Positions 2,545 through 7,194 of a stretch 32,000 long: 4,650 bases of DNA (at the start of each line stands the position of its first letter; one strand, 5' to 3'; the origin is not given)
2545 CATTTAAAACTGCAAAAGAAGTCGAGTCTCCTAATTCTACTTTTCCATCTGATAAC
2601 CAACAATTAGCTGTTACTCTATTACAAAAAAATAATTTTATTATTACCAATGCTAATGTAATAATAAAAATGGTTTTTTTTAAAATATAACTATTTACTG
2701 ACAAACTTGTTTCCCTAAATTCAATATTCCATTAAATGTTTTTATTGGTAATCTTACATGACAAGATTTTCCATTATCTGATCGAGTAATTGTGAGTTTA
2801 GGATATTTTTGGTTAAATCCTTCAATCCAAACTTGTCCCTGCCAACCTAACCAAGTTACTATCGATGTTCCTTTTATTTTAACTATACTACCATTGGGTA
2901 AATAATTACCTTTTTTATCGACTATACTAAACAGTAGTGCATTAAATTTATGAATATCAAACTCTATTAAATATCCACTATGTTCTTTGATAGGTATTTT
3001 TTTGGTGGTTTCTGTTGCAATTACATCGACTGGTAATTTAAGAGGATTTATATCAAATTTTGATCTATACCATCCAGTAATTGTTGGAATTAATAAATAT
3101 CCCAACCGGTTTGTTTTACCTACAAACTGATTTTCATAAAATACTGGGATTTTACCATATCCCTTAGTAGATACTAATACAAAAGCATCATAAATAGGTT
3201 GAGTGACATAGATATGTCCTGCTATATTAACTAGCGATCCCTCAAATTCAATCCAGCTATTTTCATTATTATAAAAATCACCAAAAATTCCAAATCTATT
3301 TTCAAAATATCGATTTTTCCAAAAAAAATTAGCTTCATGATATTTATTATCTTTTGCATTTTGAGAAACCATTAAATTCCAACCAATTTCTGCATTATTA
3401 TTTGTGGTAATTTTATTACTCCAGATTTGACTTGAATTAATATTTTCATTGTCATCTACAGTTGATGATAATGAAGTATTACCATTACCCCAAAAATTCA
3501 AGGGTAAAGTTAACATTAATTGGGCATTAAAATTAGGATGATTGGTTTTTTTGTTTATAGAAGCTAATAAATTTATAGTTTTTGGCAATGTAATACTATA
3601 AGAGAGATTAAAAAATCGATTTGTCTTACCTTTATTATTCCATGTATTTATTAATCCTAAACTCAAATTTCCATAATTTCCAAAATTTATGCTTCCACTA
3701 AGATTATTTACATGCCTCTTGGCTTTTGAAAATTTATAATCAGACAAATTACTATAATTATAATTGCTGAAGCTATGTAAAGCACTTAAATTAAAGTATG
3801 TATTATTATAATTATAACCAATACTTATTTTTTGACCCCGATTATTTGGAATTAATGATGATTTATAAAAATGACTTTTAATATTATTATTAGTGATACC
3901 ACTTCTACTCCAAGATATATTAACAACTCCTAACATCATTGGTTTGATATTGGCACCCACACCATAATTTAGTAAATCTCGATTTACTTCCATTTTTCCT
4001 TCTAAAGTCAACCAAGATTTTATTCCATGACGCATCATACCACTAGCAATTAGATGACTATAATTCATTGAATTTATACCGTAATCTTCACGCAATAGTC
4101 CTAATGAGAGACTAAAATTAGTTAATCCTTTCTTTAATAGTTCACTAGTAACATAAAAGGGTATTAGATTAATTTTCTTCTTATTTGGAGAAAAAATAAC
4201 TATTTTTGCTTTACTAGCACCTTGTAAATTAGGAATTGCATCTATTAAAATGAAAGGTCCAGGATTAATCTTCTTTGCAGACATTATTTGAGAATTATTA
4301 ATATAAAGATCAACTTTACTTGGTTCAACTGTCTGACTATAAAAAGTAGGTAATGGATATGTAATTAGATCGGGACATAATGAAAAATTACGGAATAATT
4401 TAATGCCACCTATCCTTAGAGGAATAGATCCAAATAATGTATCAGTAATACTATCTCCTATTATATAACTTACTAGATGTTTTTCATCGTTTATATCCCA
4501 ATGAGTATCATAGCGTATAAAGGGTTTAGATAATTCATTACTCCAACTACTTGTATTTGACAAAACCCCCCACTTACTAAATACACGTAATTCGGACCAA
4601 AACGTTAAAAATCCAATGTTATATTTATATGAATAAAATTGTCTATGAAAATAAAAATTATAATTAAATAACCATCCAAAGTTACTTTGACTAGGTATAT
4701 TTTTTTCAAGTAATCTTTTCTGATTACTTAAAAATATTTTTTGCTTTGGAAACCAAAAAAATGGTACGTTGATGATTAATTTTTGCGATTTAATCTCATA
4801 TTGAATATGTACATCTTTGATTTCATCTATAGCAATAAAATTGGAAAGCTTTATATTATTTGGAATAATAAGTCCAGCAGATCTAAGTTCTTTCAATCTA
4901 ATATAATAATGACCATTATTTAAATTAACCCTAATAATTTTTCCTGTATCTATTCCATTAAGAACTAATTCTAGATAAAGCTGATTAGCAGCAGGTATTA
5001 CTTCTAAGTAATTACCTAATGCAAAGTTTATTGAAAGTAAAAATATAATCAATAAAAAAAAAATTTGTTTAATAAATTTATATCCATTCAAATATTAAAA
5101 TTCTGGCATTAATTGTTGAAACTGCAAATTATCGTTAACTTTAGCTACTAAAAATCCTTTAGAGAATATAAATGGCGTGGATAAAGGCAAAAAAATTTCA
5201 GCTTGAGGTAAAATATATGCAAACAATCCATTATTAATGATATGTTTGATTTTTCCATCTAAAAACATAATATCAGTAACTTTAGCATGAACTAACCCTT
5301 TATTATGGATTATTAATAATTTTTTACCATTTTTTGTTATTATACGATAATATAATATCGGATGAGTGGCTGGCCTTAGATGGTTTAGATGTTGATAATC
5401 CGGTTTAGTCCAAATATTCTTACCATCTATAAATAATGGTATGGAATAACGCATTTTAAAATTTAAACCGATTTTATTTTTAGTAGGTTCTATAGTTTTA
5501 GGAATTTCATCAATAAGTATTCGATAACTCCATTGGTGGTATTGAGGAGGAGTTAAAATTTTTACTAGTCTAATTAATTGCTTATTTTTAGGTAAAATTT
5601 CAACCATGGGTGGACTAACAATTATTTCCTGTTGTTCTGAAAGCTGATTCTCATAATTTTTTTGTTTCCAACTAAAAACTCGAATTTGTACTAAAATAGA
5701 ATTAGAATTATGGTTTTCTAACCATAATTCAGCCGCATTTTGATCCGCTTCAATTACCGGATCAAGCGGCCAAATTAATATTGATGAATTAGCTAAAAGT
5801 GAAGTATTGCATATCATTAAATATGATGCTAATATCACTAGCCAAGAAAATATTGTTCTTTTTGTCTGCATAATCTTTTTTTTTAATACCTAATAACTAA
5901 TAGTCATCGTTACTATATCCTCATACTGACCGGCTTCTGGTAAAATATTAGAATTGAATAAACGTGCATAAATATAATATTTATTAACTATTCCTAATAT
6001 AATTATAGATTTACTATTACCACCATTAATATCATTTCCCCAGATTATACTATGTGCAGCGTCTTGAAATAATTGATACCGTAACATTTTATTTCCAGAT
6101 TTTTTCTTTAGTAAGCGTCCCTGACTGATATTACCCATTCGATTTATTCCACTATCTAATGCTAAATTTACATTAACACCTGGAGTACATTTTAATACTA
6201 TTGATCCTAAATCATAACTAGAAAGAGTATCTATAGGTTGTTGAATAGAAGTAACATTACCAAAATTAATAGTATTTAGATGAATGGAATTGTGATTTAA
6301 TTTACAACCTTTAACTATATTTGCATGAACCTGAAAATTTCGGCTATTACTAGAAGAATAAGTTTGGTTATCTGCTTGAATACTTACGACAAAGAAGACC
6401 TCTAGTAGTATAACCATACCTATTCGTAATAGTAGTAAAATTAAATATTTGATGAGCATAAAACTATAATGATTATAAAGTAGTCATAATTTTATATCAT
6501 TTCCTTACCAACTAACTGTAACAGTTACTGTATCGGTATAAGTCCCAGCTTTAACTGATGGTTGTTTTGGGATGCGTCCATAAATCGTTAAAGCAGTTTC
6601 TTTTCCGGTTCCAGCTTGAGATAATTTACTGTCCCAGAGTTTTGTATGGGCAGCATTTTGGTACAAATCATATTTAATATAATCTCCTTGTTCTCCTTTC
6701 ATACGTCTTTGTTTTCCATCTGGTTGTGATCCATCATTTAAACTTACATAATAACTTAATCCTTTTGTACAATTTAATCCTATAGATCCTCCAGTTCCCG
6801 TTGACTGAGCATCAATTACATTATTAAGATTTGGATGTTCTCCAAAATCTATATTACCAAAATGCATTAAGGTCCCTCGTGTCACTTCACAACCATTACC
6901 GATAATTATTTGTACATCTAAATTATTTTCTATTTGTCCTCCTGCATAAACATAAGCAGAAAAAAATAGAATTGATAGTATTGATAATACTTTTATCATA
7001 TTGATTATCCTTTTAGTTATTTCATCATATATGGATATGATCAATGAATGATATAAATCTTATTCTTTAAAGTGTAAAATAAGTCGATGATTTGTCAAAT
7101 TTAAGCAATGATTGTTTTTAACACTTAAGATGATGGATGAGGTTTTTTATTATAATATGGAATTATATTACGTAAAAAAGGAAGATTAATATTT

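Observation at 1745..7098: Intact five-gene Csu/sigma-type (archaic) chaperone-usher pilus operon in an otherwise housekeeping-only reduced genome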

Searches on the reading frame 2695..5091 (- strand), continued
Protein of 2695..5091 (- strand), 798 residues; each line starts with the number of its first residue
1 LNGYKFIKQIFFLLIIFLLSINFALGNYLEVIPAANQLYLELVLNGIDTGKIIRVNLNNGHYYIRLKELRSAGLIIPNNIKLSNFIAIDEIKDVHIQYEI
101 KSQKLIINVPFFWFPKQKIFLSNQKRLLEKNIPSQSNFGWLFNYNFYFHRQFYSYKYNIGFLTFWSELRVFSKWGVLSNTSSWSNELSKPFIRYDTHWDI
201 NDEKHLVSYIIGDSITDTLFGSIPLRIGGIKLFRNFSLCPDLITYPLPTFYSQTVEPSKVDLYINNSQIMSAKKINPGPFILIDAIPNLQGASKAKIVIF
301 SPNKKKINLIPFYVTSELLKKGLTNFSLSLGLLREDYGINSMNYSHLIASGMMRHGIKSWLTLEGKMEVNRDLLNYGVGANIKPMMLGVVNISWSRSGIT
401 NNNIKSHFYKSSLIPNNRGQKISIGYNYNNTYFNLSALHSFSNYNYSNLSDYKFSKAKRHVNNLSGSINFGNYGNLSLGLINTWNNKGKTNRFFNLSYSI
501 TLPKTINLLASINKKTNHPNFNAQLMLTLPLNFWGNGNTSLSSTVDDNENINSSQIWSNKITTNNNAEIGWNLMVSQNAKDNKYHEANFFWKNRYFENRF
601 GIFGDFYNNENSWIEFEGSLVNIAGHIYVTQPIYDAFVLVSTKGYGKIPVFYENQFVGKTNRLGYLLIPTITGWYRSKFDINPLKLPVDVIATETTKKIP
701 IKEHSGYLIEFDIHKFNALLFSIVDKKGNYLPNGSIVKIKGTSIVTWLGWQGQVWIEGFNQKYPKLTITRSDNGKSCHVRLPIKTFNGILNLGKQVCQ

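Call 81: find_encoding_contigs(protein=P0009, flank=8000, max_places=1)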
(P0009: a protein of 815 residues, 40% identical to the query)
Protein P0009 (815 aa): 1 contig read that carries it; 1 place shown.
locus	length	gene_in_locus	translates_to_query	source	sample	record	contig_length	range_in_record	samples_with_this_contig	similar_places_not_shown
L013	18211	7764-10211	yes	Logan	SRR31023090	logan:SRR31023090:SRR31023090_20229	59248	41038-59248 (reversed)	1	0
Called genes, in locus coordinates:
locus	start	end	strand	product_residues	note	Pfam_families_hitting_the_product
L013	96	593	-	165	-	PF01590:GAF, PF13185:GAF_2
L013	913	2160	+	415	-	PF04403:PqiA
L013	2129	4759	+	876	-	PF02470:MlaD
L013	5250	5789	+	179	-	PF05229:SCPU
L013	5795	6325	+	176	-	PF05229:SCPU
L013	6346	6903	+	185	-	PF00419:Fimbrial (weak), PF05229:SCPU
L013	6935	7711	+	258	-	PF00345:PapD_N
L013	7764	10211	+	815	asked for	PF00577:Usher, PF13953:PapC_C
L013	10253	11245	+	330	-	PF05229:SCPU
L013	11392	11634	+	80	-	PF07351:DUF1480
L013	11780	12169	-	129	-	PF04266:ASCH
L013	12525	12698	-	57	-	PF23499:YnfU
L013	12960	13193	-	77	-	-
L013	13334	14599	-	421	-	PF01734:Patatin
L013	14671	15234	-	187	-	PF13302:Acetyltransf_3, PF00583:Acetyltransf_1 (weak)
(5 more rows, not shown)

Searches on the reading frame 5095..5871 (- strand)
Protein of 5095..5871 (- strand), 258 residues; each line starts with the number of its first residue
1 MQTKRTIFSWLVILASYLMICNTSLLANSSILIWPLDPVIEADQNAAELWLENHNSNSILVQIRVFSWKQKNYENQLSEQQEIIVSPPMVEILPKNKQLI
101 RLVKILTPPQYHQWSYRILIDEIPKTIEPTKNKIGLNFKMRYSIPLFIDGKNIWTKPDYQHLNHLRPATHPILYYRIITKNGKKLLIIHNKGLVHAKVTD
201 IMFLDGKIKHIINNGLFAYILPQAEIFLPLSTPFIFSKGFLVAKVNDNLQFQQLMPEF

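Call 3: search_protein_families(library=pfam, proteins=[window:5095-5871:-], max_evalue=0.01)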
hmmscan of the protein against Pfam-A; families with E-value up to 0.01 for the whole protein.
window:5095-5871:- (258 aa): 1 family
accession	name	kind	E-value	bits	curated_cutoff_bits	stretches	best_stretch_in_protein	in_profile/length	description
PF00345.26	PapD_N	-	1.4e-16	61.1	23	1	40-149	11-121/126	Pili and flagellar-assembly chaperone, PapD N-terminal domain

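Call 4: search_protein_families(library=ncbifam, proteins=[window:5095-5871:-], max_evalue=0.01)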
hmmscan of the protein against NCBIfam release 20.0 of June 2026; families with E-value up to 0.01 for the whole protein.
window:5095-5871:- (258 aa): 4 families
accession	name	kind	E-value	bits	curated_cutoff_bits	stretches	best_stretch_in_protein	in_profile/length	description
NF011823.0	PRK15295.1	equivalog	1.6e-05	24.3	309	1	16-136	7-124/227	fimbrial assembly chaperone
NF011755.1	PRK15208.1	exception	0.00013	21.4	360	1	41-152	30-136/225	long polar fimbrial biogenesis chaperone LpfB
NF007392.0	PRK09918.1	subfamily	0.00066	19.1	183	1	8-154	15-145/236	fimbria/pilus chaperone family protein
NF011758.0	PRK15211.1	equivalog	0.0047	16.2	248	1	75-128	63-117/230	fimbrial chaperone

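Call 31: search_solved_structures(query=window:5095-5871:-, max_evalue=0.01, show_alignments=1)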
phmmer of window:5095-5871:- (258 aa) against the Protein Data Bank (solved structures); distinct sequences matched with E-value up to 0.01: 2.
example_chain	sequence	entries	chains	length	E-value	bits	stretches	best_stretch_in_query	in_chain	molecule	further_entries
5d6h_A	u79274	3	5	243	2.1e-31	112.6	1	30-226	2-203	CsuC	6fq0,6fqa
6fjy_A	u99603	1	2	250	2.2e-31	112.5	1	30-226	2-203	CsuC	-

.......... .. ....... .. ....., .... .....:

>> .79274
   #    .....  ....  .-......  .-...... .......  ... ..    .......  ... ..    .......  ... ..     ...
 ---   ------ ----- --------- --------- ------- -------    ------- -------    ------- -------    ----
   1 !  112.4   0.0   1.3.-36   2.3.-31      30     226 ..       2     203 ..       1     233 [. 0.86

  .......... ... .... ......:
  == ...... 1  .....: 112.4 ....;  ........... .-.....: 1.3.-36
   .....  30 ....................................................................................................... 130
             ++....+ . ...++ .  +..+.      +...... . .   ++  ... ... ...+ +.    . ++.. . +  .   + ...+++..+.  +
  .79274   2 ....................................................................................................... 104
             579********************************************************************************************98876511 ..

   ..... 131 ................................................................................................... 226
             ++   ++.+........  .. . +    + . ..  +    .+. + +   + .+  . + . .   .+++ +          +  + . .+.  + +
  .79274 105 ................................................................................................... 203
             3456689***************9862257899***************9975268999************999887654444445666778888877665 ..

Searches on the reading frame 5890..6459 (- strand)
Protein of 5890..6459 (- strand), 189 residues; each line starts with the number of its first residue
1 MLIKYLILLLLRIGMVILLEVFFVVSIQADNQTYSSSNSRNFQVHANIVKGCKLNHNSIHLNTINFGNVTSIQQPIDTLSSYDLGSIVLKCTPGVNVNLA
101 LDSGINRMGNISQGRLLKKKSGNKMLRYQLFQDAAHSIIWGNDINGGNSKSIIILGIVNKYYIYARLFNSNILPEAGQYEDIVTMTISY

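Call 3: search_protein_families(library=pfam, proteins=[window:5890-6459:-], max_evalue=0.01)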
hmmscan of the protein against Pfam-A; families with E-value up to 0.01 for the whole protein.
window:5890-6459:- (189 aa): 1 family
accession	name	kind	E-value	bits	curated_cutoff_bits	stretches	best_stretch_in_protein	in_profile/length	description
PF05229.21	SCPU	-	1.1e-25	91.1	22.4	1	40-186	3-138/138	Spore Coat Protein U domain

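Call 4: search_protein_families(library=ncbifam, proteins=[window:5890-6459:-], max_evalue=0.01)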
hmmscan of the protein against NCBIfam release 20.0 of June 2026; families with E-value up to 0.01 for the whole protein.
window:5890-6459:- (189 aa): 0 families

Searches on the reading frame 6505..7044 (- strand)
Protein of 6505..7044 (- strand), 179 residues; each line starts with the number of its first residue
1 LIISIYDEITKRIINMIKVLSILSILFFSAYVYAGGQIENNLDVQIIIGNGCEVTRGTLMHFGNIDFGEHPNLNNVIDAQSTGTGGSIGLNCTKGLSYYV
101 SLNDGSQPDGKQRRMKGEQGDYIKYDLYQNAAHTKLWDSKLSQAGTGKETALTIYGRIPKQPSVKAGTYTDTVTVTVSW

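Call 3: search_protein_families(library=pfam, proteins=[window:6505-7044:-], max_evalue=0.01)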
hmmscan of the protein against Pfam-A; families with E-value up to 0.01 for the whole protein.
window:6505-7044:- (179 aa): 1 family
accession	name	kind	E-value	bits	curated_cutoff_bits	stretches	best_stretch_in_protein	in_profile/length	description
PF05229.21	SCPU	-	1.2e-34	120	22.4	1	40-176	3-138/138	Spore Coat Protein U domain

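Call 4: search_protein_families(library=ncbifam, proteins=[window:6505-7044:-], max_evalue=0.01)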
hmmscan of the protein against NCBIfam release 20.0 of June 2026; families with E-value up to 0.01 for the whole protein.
window:6505-7044:- (179 aa): 0 families

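Call 30: search_solved_structures(query=window:6505-6999:-, max_evalue=1, show_alignments=1)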
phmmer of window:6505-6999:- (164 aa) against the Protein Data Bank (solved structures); distinct sequences matched with E-value up to 1: 5.
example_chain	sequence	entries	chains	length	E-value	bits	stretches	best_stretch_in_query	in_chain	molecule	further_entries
8cio_A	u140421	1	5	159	9.9e-24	87.3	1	23-164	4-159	SCPU domain-containing protein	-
7zl4_A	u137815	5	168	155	9.5e-13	51.6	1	25-163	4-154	CsuA/B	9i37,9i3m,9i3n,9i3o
5d6h_B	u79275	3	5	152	3.6e-11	46.5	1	37-163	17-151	CsuA/B | CsuA/B,CsuA/B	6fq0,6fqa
6fm5_A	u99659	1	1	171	4.9e-11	46.1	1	37-163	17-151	CsuA/B,CsuA/B,CsuA/B,CsuA/B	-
6fjy_B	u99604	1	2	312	5.2e-10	42.7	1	71-163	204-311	Protein CsuE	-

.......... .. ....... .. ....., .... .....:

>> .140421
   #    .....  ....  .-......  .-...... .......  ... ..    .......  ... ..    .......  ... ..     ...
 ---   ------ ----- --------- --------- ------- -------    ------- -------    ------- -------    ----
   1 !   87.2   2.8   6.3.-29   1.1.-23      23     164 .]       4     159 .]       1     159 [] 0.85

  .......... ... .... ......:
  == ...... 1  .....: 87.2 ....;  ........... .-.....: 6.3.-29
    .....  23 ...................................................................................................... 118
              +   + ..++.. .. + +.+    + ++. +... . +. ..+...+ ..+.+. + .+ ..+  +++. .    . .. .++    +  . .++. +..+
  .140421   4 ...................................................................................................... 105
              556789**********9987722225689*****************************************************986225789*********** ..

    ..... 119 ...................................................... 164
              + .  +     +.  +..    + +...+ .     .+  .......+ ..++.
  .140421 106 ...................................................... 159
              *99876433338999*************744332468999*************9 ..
